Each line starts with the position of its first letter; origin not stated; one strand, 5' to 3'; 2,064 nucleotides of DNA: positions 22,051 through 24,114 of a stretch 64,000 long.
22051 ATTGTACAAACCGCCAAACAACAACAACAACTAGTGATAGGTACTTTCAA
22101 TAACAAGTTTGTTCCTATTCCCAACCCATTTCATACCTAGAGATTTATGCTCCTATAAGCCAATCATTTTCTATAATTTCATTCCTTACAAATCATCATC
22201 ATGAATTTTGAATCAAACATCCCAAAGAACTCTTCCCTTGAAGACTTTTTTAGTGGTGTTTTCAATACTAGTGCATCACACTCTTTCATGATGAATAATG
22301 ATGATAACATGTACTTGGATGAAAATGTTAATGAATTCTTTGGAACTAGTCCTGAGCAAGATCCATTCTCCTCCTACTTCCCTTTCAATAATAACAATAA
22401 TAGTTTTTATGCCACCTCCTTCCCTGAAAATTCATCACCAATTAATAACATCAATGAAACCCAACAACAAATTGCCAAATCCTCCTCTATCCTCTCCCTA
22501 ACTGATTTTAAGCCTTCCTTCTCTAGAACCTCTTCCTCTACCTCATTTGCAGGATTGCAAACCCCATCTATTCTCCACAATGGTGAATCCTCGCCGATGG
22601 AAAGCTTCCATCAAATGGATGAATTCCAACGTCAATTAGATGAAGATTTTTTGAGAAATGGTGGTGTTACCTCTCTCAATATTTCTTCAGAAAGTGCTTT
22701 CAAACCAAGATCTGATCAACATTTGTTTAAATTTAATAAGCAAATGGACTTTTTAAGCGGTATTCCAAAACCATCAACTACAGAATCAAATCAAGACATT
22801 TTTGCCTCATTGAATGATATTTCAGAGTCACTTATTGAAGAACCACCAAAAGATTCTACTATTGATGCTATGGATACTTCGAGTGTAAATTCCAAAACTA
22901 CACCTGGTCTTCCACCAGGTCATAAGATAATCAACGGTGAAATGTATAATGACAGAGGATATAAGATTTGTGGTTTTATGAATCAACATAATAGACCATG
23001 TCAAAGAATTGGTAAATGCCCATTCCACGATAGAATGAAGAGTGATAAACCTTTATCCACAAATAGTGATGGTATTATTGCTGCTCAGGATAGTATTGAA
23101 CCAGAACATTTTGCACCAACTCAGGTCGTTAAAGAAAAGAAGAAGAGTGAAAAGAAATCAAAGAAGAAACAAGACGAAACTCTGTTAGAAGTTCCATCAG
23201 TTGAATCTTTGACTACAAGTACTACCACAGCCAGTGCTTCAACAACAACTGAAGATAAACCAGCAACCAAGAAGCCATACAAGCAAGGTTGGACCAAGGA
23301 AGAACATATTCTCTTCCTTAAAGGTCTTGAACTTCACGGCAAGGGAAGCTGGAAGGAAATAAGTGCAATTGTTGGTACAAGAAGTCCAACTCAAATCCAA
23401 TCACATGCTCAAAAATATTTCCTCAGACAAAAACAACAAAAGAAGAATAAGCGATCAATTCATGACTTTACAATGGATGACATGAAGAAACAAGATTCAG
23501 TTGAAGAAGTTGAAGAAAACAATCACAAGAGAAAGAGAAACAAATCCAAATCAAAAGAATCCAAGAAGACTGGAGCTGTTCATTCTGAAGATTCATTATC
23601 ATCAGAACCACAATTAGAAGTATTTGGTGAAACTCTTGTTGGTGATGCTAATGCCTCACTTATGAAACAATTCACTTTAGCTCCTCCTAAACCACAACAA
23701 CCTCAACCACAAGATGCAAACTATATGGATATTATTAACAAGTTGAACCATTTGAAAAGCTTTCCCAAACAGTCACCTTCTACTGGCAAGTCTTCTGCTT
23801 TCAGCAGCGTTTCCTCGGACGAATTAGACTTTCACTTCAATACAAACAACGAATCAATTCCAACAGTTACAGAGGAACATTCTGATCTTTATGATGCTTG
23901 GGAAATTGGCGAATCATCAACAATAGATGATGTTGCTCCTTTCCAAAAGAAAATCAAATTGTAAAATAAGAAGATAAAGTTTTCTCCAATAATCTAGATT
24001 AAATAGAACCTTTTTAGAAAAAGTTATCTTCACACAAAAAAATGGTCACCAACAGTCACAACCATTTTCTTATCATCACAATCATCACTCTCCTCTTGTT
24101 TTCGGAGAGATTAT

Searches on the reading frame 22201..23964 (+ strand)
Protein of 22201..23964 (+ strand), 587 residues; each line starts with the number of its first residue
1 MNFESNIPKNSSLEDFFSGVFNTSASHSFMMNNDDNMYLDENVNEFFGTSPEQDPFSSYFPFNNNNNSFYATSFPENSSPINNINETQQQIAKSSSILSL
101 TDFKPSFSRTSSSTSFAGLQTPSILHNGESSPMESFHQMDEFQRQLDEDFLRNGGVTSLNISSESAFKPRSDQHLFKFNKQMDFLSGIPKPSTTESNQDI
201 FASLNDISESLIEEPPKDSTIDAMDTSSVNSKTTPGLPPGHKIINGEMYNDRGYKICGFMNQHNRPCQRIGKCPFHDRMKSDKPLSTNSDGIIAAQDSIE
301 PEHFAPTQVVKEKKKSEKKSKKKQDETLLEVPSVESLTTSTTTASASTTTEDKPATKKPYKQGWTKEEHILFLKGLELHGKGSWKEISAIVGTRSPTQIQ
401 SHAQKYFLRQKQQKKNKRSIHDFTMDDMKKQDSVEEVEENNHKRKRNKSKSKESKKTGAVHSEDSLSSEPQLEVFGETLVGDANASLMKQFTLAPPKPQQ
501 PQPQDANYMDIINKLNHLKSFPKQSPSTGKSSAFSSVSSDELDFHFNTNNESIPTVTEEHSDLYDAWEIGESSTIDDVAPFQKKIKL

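Call 51: search_protein_families(library=pfam, proteins=[window:22201-23964:+], max_evalue=0.01)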
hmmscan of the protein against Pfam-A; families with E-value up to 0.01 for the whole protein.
window:22201-23964:+ (587 aa): 2 families
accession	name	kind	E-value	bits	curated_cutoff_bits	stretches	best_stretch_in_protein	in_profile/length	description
PF00249.37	Myb_DNA-binding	-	3.3e-13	50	24.4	1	361-407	1-46/46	Myb-like DNA-binding domain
PF13921.12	Myb_DNA-bind_6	-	0.0053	17.4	22.9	0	364-401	1-37/60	Myb-like DNA-binding domain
